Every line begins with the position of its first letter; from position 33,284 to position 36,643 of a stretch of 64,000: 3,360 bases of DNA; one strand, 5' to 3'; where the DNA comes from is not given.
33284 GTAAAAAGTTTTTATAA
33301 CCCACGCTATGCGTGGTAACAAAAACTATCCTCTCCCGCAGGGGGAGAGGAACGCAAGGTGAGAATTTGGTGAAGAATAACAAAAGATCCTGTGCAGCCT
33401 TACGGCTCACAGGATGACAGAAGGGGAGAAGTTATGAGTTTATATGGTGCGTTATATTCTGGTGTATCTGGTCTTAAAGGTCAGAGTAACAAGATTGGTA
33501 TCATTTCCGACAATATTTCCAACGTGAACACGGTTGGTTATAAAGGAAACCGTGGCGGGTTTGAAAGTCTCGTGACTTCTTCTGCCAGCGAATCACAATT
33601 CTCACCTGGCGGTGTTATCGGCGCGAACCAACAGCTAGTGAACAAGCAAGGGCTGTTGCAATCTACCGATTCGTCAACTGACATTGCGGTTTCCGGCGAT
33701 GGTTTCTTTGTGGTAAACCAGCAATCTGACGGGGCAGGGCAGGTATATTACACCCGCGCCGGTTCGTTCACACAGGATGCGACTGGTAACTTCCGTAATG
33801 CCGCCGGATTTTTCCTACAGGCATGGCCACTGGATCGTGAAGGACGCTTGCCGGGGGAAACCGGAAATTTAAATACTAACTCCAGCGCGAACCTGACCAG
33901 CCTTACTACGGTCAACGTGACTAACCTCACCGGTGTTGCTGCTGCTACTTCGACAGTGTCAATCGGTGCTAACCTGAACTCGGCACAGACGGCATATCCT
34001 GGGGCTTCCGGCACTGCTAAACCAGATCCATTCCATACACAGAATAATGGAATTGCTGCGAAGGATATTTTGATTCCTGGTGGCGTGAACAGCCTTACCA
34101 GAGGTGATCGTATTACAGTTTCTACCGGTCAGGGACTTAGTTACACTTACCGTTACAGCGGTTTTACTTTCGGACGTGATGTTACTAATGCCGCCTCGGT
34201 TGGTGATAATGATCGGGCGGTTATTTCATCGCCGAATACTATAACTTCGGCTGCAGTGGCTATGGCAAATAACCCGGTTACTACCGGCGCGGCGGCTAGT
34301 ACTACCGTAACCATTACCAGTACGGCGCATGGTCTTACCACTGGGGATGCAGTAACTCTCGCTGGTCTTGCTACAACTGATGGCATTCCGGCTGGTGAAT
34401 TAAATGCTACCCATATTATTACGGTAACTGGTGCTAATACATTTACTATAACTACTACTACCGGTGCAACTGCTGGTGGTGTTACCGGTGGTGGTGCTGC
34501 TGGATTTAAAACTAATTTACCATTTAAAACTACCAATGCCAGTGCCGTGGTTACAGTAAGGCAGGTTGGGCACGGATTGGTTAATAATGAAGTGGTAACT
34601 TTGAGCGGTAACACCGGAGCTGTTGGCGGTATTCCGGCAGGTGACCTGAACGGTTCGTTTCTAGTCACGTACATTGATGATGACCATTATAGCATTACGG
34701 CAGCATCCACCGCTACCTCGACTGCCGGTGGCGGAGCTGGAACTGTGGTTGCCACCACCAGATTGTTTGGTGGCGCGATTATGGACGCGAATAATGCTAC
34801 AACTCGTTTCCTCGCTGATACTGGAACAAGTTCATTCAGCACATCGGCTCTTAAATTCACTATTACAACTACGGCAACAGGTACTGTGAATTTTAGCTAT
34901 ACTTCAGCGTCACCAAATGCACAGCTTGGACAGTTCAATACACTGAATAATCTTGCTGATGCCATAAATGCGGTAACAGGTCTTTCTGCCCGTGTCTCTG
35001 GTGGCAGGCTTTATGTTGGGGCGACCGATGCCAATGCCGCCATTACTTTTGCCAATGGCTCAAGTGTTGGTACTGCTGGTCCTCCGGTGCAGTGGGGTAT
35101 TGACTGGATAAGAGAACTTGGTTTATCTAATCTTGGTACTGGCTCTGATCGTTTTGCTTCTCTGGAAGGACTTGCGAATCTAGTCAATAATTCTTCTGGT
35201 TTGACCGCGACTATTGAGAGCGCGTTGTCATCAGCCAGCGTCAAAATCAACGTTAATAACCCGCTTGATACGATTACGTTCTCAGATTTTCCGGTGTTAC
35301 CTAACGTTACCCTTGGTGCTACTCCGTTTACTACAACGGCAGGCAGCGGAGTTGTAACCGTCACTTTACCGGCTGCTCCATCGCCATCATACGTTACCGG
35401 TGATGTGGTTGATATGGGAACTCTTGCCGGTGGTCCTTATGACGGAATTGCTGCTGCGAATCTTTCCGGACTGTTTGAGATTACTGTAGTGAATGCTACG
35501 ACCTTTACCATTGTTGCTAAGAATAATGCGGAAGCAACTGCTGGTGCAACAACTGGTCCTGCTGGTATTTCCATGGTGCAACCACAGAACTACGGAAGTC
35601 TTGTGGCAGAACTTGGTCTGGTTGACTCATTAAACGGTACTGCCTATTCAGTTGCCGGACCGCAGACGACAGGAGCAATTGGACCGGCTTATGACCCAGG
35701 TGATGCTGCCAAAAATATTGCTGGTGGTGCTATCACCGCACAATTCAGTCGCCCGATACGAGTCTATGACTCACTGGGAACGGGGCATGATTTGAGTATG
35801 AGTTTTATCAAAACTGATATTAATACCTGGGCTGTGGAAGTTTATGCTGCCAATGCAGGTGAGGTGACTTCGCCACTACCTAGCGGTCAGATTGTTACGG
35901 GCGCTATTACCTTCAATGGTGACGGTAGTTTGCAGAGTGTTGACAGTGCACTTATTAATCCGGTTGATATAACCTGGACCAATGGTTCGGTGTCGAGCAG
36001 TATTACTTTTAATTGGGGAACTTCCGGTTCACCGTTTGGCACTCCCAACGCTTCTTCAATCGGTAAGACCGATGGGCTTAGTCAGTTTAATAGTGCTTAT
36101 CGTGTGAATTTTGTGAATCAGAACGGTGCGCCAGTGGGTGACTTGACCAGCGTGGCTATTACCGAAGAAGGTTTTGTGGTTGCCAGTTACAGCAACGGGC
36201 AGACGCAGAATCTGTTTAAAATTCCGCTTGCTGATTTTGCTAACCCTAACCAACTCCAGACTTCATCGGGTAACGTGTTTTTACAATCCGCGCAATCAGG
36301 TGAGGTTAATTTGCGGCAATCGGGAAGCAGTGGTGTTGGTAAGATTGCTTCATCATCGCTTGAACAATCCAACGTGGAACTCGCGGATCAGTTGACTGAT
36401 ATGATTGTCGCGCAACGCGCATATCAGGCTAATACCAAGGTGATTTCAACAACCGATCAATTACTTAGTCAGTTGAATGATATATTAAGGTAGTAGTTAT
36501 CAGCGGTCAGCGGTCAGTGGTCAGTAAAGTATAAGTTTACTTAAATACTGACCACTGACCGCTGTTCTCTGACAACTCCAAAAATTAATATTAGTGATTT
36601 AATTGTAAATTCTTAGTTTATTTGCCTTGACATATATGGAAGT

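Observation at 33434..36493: Hook protein of ~1019 aa carries three copies of a ~55-aa module that also occurs once in the flagellin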

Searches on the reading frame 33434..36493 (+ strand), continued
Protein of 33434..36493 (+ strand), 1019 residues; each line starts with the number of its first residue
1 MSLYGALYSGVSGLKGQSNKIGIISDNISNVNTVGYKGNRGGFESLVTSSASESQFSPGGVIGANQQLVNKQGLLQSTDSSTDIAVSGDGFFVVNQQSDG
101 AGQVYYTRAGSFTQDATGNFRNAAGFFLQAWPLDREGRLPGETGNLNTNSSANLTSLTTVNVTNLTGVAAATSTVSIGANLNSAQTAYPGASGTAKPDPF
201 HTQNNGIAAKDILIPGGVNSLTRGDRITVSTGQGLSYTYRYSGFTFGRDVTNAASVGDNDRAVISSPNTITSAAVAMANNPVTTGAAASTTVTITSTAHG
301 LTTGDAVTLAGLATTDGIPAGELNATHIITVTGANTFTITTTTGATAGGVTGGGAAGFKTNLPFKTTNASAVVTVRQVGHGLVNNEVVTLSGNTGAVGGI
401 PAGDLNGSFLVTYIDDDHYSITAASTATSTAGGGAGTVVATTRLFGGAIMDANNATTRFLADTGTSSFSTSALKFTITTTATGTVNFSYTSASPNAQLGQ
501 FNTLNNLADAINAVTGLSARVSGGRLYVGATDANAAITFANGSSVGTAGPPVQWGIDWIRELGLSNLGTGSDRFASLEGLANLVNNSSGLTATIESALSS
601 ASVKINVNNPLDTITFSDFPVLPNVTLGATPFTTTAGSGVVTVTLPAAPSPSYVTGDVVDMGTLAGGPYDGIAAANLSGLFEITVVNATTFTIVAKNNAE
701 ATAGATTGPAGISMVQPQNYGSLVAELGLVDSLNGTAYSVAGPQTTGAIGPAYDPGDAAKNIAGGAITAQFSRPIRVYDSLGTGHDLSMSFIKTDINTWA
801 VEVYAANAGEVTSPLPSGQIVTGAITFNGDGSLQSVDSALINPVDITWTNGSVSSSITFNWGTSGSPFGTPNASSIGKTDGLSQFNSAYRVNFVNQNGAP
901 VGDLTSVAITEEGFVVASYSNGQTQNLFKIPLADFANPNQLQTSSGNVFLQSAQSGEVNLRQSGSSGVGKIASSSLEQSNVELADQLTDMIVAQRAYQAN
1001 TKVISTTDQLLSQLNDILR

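Call 66: find_related_loci(query=window:33434-36493:+, collection=genome_contigs, flank=10000)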
Query window:33434-36493:+ (1019 aa) in genome_contigs; peptide patterns used: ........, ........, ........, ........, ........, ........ (x = any residue, [..] = any of these).
58 stretches matched a pattern; 21 encode a relative of the query (tblastn E <= 1e-3); 19 distinct loci.
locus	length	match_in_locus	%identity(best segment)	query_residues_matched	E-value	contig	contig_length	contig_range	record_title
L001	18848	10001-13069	82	1-1019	0e+0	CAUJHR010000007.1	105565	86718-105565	MAG: Pseudomonadota bacterium isolate KLAP47 genome assembly, contig: KLAP47_560297, whole genome shotgun sequence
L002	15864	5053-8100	84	1-1019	0e+0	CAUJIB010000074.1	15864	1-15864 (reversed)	MAG: Pseudomonadota bacterium isolate KLAP23 genome assembly, contig: KLAP23_849618, whole genome shotgun sequence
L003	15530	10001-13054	96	1-1019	0e+0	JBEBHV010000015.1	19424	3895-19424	MAG: Rickettsiales bacterium isolate SF1_2_7 NODE_2061_length_19424_cov_3.409625, whole genome shotgun sequence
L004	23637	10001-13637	83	1-1019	0e+0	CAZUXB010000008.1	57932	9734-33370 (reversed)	MAG TPA_asm: uncultured Rickettsiales bacterium isolate SRP278252_co2_161 genome assembly, contig: NODE_868_length_57932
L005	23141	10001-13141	57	1-1019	0e+0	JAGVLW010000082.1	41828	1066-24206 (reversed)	MAG: Alphaproteobacteria bacterium isolate SW_3 c_000000040154, whole genome shotgun sequence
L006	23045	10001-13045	90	1-1019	0e+0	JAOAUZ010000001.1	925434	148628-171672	MAG: Rickettsiales bacterium isolate ssMAG-31 ss-C4, whole genome shotgun sequence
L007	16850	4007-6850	47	1-1017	0e+0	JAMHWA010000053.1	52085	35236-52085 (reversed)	MAG: Alphaproteobacteria bacterium isolate UR_AS_maxbin.022 k201_518170, whole genome shotgun sequence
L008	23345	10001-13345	57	1-1019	0e+0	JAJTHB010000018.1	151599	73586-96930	MAG: Rickettsiales bacterium isolate CoA8N_M8 k141_1121867, whole genome shotgun sequence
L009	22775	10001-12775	45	1-1008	0e+0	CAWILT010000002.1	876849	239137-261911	MAG: uncultured Alphaproteobacteria bacterium isolate MFD03250.bin.1.42 genome assembly, contig: contig_29718, whole gen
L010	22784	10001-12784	55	1-1019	0e+0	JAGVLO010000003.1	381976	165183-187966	MAG: Alphaproteobacteria bacterium isolate SW_2 c_000000081479, whole genome shotgun sequence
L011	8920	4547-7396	51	1-1019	0e+0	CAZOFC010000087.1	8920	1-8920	MAG TPA_asm: uncultured Azospirillum sp. isolate SRP287051_co1_187 genome assembly, contig: NODE_9961_length_8920_cov_6.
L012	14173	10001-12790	49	1-1019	4e-158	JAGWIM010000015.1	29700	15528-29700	MAG: Pseudomonadota bacterium isolate REEB114 contig-150_1796, whole genome shotgun sequence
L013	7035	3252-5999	45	1-1008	7e-157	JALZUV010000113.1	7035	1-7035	MAG: Rickettsiales bacterium isolate g2_MAG_00008 g2_MAG_00008_000000000113, whole genome shotgun sequence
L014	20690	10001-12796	46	3-1019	1e-135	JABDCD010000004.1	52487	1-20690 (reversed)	MAG: Alphaproteobacteria bacterium isolate BWMinControl_Nextera46_MAG5 3300020797.a:Ga0207022_10015, whole genome shotgu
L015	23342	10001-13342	56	1-1019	0e+0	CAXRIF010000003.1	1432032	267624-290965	MAG: Rickettsiales bacterium isolate YZ12B_2.110 genome assembly, contig: k141_1159665, whole genome shotgun sequence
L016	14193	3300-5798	61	1-1019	4e-111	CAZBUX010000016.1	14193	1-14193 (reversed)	MAG TPA_asm: uncultured Rickettsiales bacterium isolate SRP329715_co2_1 genome assembly, contig: NODE_8080_length_14193_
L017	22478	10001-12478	59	1-1019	2e-105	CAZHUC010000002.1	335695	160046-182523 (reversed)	MAG TPA_asm: uncultured Rickettsiales bacterium isolate SRP329715_co2_387 genome assembly, contig: NODE_37_length_335695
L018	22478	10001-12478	55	1-1019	2e-99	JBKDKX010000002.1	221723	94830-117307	MAG: Alphaproteobacteria bacterium isolate samp_2119_metabat2_316 samp_2119_123118, whole genome shotgun sequence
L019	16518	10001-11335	43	1-1019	2e-62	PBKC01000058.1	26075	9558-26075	MAG: Rhodospirillaceae bacterium isolate SP28 MHASMcontig_3515710, whole genome shotgun sequence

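Call 71: search_solved_structures(query=window:33434-36493:+, max_evalue=0.00001, show_alignments=0)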
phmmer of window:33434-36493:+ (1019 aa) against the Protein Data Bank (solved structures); distinct sequences matched with E-value up to 0.00001: 15.
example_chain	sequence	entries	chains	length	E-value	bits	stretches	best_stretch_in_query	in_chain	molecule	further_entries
5jxl_A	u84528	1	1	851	3.6e-42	147.9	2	768-1014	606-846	flagellar hook protein FlgE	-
6jzt_A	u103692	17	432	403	8.6e-34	120.2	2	774-1015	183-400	Flagellar hook protein FlgE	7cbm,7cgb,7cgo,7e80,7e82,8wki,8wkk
3a69_A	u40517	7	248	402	9.2e-34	120.1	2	774-1015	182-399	Flagellar hook protein flgE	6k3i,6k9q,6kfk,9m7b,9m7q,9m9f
9yee_Ba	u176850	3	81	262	6.8e-26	94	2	903-1016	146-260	Flagellar basal-body rod protein FlgG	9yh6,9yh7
8z5u_A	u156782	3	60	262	1.8e-25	92.6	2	903-1016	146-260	Flagellar basal-body rod protein FlgG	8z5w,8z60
8z5u_D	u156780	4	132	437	3.7e-24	88.3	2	774-1012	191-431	Flagellar hook protein FlgE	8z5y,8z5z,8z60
5wrh_A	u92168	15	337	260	1.4e-23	86.4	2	905-1015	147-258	Flagellar basal-body rod protein FlgG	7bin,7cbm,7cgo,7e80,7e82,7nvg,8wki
9yee_Ce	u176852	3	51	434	2.7e-23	85.4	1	776-1009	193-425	Flagellar hook protein FlgE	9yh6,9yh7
6jzr_A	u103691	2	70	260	4.7e-23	84.6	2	905-1015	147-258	Flagellar basal-body rod protein FlgG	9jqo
1wlg_A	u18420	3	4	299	2.2e-20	75.8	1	774-984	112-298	Flagellar hook protein flgE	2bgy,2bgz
5az4_A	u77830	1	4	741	1.1e-19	73.4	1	757-984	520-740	Flagellar hook subunit protein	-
6ndx_B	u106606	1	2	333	7.9e-18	67.3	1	769-979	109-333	Flagellar hook protein FlgE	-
5npy_A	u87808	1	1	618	5.9e-16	61.1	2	7-141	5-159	Flagellar basal body protein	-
9wwj_L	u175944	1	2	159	1.2e-08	37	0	891-978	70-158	Flagellar hook protein FlgE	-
6jf2_A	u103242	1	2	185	6.4e-07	31.2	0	55-129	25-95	Flagellar basal-body rod protein FlgG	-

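Call 80: find_encoding_contigs(protein=window:33434-36493:+, flank=1000, max_places=3)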
Protein window:33434-36493:+ (1019 aa): 8 contigs read that carry it; 3 places shown.
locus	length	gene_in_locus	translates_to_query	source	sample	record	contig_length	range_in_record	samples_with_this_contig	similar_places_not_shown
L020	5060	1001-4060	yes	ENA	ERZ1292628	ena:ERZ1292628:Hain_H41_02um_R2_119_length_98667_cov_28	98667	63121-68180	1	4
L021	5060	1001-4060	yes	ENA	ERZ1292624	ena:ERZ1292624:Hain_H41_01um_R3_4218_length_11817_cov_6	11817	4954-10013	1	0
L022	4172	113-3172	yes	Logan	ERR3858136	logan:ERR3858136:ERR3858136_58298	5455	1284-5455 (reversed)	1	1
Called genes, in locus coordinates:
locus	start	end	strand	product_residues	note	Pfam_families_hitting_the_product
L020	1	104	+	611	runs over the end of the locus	PF02120:Flg_hook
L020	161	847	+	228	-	PF03963:FlgD, PF13861:FLgD_tudor, PF13860:FlgD_ig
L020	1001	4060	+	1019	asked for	PF00460:Flg_bb_rod, PF22692:LlgE_F_G_D1, PF16190:E1_FCCH (faint), PF07559:FlgE_D2, PF06429:Flg_bbr_C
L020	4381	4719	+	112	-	PF10877:DUF2671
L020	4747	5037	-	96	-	PF01722:BolA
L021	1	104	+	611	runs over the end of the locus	PF02120:Flg_hook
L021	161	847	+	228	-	PF03963:FlgD, PF13861:FLgD_tudor, PF13860:FlgD_ig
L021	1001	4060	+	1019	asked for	PF00460:Flg_bb_rod, PF22692:LlgE_F_G_D1, PF16190:E1_FCCH (faint), PF07559:FlgE_D2, PF06429:Flg_bbr_C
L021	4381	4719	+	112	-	PF10877:DUF2671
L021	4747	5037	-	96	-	PF01722:BolA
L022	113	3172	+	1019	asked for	PF00460:Flg_bb_rod, PF22692:LlgE_F_G_D1, PF16190:E1_FCCH (faint), PF07559:FlgE_D2, PF06429:Flg_bbr_C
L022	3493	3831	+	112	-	PF10877:DUF2671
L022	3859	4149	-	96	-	PF01722:BolA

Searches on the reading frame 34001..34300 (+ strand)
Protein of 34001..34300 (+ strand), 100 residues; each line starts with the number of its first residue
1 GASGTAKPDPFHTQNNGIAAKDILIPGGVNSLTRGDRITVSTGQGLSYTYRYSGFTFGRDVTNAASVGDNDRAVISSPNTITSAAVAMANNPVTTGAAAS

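Call 63: search_protein_families(library=pfam, proteins=[window:34001-34300:+], max_evalue=10)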
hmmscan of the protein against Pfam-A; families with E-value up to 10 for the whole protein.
window:34001-34300:+ (100 aa): 0 families

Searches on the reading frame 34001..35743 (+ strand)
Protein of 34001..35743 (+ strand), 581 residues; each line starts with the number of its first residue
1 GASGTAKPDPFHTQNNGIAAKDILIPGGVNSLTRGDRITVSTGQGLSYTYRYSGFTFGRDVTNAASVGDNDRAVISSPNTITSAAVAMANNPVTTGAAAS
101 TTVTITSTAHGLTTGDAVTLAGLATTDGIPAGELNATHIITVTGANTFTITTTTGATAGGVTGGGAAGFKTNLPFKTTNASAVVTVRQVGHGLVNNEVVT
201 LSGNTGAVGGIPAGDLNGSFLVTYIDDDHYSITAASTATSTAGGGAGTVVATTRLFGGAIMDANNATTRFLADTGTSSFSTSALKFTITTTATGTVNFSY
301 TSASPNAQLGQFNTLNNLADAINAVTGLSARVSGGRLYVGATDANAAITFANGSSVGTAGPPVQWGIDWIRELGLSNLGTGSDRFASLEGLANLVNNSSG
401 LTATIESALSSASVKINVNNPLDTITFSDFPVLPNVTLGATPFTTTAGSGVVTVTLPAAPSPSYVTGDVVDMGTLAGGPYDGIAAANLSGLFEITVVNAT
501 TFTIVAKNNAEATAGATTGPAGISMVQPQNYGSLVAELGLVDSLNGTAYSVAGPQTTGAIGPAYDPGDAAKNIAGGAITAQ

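Call 52: predict_structure(alignment_id=A3)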
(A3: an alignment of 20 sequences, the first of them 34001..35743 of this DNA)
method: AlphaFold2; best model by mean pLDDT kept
length: 581 residues; sequences in the alignment: 20
mean_pLDDT: 80.3   pTM: 0.71
mean pLDDT of the five models: 80.3, 78.7, 76.2, 75.0, 72.7
residues with pLDDT >= 90: 137; 70-90: 341; 50-70: 78; < 50: 25
segments of 3 or more residues with pLDDT < 50: 546-562, 577-581
pLDDT, mean of each block of 10 residues (from residue 1): 77 82 76 76 83 82 75 71 88 85 85 89 89 93 87 82 73 96 92 81 95 93 85 95 93 66 77 74 86 88 91 93 90 89 73 74 77 78 79 88 85 84 75 77 84 90 76 77 79 84 80 79 73 75 50 40 55 51 36
secondary structure, 60 per line:
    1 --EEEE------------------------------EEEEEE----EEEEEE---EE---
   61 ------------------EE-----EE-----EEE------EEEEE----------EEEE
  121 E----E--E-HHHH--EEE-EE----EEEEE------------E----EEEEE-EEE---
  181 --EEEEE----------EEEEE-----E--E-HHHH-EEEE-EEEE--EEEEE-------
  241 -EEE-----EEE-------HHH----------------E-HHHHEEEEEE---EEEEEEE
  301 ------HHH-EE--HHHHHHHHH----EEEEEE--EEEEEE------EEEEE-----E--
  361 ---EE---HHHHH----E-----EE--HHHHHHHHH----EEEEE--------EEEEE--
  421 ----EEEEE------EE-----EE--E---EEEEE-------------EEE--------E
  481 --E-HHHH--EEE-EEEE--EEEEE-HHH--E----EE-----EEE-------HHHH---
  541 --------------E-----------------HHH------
elements in order: E3-6 E37-42 E47-52 E93-95 E102-106 E117-121 H131-134 E137-139 E147-151 E169-173 E175-177 E183-187 E198-202 H213-216 E218-221 E223-226 E229-233 E242-244 E250-252 H281-284 E285-290 E294-300 H315-323 E328-333 E336-341 E348-352 H369-373 H388-396 E401-405 E414-418 E425-429 E451-455 E469-471 H485-488 E491-493 E495-498 E501-505 E524-526 H534-537

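Call 56: fold_search(model_id=the predicted structure, library=pdb)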
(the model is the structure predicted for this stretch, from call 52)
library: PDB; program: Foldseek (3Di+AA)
matches with E <= 10: 428; with E <= 0.001: 0
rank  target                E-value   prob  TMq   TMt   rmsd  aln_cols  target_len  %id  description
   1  7vul_B                3.7e-03  0.82  0.12  0.11  10.9       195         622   16  Structure of Klebsiella Phage P560 depolymerase (released 2022-11-16)
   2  7vul_A                4.9e-03  0.77  0.12  0.11  10.9       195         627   16  Structure of Klebsiella Phage P560 depolymerase (released 2022-11-16)
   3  4hiz_A                5.5e-03  0.84  0.16  0.14  16.6       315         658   12  Phage phi92 endosialidase (released 2014-01-15)
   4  4hiz_C                6.1e-03  0.80  0.15  0.14  17.2       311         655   12  Phage phi92 endosialidase (released 2014-01-15)
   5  9qgg_B                6.4e-03  1.00  0.12  0.07  11.1       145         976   19  Consensus structure of dUBA1-UbDha-dBIRC6 trapped ternary complex (released 2025-10-29)
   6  3gvk_A                7.6e-03  1.00  0.14  0.13   7.5       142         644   15  Crystal structure of endo-neuraminidase NF mutant (released 2010-03-02)
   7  3gvk_B                7.6e-03  0.99  0.15  0.13   9.6       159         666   14  Crystal structure of endo-neuraminidase NF mutant (released 2010-03-02)
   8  4hiz_B                7.6e-03  0.77  0.15  0.14  17.2       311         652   12  Phage phi92 endosialidase (released 2014-01-15)
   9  3ju4                  8.5e-03  0.99  0.14  0.12   8.0       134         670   16  Crystal Structure Analysis of EndosialidaseNF at 0.98 A Resolution (released 2010-02-02)
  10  1v0e_A                1.1e-02  1.00  0.14  0.13   7.5       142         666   15  Endosialidase of Bacteriophage K1F (released 2004-12-13)
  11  3gvj_A                1.1e-02  0.92  0.12  0.11  16.9       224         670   11  Crystal structure of an endo-neuraminidaseNF mutant (released 2010-03-02)
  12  9qim_B                1.4e-02  0.99  0.11  0.07  10.6       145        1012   16  Consensus structure of UBA6-BIRC6 (released 2025-10-29)
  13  9qic                  1.6e-02  0.99  0.11  0.07  10.9       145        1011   16  Consensus structure of UBA6 (released 2025-10-29)
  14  4p22_A                1.7e-02  0.99  0.12  0.17  13.7       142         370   15  Crystal Structure of N-terminal Fragments of E1 (released 2015-02-25)
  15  9qgw_B                1.7e-02  0.98  0.11  0.07  10.8       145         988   16  Consensus structure of UBA6-UbDha-BIRC6 trapped ternary complex (singly loaded) (released 2025-10-29)
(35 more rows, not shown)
